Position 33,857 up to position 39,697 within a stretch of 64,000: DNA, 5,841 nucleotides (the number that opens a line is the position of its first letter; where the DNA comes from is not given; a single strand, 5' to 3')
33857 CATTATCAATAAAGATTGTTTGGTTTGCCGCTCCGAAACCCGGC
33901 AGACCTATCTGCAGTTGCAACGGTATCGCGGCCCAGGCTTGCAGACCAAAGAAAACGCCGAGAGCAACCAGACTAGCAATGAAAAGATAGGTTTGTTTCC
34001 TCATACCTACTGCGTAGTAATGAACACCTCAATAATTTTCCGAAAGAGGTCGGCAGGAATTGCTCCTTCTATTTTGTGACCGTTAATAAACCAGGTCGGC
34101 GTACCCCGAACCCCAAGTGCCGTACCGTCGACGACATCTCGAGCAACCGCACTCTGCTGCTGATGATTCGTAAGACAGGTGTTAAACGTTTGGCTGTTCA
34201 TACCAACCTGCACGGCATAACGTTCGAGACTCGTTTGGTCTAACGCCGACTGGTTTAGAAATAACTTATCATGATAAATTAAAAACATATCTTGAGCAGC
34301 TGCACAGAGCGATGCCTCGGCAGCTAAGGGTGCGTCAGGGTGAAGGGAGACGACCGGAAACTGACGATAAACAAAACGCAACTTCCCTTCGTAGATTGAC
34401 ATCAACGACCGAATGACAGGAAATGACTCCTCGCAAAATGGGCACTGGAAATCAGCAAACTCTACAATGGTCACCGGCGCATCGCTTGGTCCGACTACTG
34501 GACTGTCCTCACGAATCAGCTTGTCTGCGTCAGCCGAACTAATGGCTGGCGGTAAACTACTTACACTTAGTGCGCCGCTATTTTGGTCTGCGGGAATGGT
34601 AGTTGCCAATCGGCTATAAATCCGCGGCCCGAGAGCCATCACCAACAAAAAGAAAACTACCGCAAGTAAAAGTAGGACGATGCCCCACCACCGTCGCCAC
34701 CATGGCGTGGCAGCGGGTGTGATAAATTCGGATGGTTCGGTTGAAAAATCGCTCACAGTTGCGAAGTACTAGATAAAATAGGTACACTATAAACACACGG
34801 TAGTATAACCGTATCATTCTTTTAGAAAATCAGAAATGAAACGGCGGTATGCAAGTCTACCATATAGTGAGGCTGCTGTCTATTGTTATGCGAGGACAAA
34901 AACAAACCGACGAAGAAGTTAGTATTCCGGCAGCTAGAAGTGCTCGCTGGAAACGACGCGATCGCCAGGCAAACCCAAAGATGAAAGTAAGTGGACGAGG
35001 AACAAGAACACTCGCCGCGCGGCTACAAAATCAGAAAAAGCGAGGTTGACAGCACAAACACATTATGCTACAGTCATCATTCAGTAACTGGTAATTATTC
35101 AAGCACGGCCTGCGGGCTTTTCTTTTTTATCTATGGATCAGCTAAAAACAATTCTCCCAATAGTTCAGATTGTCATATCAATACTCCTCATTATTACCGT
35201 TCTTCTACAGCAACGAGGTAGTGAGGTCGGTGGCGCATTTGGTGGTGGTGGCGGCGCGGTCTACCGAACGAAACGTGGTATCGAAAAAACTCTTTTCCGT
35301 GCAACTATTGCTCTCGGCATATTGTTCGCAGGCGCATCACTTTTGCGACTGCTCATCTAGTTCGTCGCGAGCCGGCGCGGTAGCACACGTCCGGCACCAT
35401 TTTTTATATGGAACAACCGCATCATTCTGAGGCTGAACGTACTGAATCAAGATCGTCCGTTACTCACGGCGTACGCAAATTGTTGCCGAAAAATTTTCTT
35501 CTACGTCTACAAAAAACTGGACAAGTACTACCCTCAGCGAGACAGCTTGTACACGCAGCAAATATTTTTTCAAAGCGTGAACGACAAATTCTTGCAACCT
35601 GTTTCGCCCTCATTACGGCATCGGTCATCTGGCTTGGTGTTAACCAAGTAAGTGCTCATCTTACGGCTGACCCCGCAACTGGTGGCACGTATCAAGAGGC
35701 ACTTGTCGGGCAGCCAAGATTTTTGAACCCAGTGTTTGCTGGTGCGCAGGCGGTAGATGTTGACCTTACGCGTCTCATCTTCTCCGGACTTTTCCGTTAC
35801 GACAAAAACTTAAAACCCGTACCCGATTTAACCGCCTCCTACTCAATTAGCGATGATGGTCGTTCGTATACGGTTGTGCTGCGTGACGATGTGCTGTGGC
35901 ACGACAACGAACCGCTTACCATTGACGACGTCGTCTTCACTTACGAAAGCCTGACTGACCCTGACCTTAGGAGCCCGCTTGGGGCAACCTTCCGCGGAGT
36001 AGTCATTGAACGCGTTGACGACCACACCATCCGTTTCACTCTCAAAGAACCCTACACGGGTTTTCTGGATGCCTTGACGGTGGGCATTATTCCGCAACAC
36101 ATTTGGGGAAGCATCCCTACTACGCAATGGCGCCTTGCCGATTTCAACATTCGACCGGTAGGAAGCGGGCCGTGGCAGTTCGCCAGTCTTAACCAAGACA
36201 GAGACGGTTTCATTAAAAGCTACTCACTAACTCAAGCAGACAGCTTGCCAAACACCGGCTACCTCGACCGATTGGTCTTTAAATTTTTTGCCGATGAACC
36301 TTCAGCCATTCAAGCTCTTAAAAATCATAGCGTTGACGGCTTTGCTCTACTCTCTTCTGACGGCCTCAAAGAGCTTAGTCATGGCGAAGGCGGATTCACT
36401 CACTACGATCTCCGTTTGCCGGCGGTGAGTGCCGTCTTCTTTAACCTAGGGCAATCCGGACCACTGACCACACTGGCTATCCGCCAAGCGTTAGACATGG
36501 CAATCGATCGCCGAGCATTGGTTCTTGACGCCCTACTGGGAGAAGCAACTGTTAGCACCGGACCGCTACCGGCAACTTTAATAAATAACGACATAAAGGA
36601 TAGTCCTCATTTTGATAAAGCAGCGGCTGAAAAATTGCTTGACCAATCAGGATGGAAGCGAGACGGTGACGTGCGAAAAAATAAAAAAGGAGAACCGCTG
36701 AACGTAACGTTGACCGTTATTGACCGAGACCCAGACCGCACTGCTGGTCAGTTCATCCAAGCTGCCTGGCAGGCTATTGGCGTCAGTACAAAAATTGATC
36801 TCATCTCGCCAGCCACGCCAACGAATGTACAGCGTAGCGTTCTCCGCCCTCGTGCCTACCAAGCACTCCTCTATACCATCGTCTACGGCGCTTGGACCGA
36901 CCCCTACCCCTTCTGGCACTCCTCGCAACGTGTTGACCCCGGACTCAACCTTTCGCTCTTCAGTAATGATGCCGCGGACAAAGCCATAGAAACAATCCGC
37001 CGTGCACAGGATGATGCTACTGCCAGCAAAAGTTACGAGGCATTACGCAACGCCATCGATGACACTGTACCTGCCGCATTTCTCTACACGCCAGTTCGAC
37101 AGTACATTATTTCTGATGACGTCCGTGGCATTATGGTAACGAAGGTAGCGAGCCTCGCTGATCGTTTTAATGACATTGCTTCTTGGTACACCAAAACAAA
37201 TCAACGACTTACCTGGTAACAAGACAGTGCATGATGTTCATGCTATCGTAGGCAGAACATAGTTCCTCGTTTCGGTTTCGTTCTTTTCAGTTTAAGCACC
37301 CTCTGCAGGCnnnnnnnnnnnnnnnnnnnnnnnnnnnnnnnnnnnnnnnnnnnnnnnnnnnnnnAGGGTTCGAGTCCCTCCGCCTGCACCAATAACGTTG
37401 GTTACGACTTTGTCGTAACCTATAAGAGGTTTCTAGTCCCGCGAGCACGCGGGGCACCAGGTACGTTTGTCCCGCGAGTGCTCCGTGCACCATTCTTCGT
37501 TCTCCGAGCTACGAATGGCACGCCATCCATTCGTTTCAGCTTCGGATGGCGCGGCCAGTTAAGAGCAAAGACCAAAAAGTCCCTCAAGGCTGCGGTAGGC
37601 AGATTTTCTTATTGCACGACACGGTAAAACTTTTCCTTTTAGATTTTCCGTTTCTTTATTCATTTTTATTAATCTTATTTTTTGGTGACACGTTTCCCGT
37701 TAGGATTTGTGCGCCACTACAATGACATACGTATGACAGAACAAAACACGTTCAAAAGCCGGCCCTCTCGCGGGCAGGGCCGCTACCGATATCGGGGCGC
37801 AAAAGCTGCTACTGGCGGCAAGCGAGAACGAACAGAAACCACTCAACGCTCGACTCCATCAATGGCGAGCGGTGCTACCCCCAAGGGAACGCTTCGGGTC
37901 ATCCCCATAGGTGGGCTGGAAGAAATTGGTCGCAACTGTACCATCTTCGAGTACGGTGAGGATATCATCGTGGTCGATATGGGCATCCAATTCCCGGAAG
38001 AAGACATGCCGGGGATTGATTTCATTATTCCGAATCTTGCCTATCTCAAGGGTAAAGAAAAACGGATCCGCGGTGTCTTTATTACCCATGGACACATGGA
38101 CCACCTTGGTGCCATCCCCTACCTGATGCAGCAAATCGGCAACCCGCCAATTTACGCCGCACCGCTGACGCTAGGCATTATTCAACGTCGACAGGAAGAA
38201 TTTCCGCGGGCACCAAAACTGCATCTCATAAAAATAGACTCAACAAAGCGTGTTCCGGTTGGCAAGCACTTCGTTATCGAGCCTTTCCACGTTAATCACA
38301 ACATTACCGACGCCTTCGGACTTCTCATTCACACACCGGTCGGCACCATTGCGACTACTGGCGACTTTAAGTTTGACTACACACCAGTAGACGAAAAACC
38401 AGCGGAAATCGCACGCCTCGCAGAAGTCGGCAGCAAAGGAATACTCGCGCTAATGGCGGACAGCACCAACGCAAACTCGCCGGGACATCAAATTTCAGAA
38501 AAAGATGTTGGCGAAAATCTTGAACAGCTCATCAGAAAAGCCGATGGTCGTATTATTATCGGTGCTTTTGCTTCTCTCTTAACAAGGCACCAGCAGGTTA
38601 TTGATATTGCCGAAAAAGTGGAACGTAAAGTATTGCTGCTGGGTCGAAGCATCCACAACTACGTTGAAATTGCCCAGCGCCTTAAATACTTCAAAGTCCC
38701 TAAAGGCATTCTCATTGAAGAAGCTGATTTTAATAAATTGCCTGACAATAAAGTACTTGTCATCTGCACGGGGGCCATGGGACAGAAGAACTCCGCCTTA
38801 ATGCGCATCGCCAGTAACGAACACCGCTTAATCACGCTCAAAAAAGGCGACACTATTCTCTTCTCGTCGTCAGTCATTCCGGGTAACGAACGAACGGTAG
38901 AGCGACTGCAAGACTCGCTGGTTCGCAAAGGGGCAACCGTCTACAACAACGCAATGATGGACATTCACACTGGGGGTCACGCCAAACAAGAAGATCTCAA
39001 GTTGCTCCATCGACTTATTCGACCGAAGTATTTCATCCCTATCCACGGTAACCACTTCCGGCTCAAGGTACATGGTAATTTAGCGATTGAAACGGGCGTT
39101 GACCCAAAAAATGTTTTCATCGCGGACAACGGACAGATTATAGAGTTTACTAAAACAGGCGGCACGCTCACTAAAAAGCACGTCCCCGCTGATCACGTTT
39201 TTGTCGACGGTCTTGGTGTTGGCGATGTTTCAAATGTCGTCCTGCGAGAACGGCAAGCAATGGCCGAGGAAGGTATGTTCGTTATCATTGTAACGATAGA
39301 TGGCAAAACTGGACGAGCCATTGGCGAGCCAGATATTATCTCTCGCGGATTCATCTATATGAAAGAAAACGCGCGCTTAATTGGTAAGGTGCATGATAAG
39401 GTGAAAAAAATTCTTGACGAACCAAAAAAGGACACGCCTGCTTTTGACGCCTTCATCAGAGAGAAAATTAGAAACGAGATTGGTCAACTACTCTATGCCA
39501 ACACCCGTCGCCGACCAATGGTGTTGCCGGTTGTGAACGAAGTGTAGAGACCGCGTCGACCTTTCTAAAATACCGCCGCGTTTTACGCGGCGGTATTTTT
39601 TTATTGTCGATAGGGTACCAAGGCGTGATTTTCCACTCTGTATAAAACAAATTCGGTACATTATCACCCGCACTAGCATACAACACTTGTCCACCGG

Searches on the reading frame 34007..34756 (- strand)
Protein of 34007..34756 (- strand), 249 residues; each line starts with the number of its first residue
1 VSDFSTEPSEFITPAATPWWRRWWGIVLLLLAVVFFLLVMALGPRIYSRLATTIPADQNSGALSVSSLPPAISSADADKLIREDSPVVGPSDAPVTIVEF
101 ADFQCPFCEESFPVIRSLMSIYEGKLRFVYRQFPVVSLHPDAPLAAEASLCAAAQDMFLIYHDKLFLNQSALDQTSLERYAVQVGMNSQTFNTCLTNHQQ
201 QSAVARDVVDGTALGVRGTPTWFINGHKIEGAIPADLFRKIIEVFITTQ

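Call 6: search_protein_families(library=pfam, proteins=[window:34007-34756:-], max_evalue=0.01)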
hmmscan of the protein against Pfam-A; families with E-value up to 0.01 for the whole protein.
window:34007-34756:- (249 aa): 3 families
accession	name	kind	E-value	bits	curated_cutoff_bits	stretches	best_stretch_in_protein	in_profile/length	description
PF13462.12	Thioredoxin_4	-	2.3e-29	103.1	23.2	1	84-243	4-164/165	Thioredoxin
PF01323.26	DSBA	-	8.6e-18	65.2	25.6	2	134-242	78-190/191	DSBA-like thioredoxin domain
PF13098.12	Thioredoxin_2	-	0.00013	22.7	27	1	96-241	8-103/104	Thioredoxin-like domain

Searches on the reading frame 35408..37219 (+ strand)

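Call 10: search_protein_families(library=pfam, proteins=[window:35408-37219:+], max_evalue=0.001)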
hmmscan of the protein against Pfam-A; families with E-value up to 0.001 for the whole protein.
window:35408-37219:+ (603 aa): 1 family
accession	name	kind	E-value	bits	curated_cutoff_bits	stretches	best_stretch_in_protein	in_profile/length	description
PF00496.27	SBP_bac_5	-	4.2e-62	210.8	32.4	1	136-503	1-357/368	Bacterial extracellular solute-binding proteins, family 5 Middle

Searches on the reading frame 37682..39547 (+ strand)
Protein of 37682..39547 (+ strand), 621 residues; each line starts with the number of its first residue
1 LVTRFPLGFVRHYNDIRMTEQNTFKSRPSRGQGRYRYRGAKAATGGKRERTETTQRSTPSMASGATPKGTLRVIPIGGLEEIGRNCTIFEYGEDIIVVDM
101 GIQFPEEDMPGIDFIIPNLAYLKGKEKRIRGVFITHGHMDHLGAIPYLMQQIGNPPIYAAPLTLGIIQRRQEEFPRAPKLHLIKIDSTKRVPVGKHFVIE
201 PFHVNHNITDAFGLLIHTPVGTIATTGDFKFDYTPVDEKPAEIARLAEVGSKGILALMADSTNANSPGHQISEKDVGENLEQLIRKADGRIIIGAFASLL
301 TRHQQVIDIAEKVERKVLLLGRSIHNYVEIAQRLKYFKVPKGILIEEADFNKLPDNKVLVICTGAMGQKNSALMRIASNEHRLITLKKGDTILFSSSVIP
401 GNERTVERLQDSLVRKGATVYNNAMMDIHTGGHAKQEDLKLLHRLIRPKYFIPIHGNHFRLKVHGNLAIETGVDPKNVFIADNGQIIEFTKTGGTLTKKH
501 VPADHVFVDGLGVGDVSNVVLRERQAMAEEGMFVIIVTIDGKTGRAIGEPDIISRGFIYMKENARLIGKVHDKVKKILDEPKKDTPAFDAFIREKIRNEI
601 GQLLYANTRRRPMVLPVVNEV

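Call 10: search_protein_families(library=pfam, proteins=[window:37682-39547:+], max_evalue=0.001)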
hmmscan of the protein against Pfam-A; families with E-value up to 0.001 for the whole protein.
window:37682-39547:+ (621 aa): 5 families
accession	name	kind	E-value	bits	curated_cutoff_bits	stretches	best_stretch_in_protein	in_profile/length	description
PF22505.1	RNase_J_b_CASP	-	6.6e-41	139.5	27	1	289-412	2-125/126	Ribonuclease J, beta-CASP domain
PF17770.6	RNase_J_C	-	3.1e-29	102.4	23.8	1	520-621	1-102/102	Ribonuclease J C-terminal domain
PF00753.33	Lactamase_B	-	4.6e-12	46.7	22.7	1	83-188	5-97/196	Metallo-beta-lactamase superfamily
PF12706.13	Lactamase_B_2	-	1.8e-11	44.4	27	1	111-230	8-144/200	Beta-lactamase superfamily domain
PF07521.17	RMMBL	-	1.7e-05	25.2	21.6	1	430-476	14-58/63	Zn-dependent metallo-hydrolase RNA specificity domain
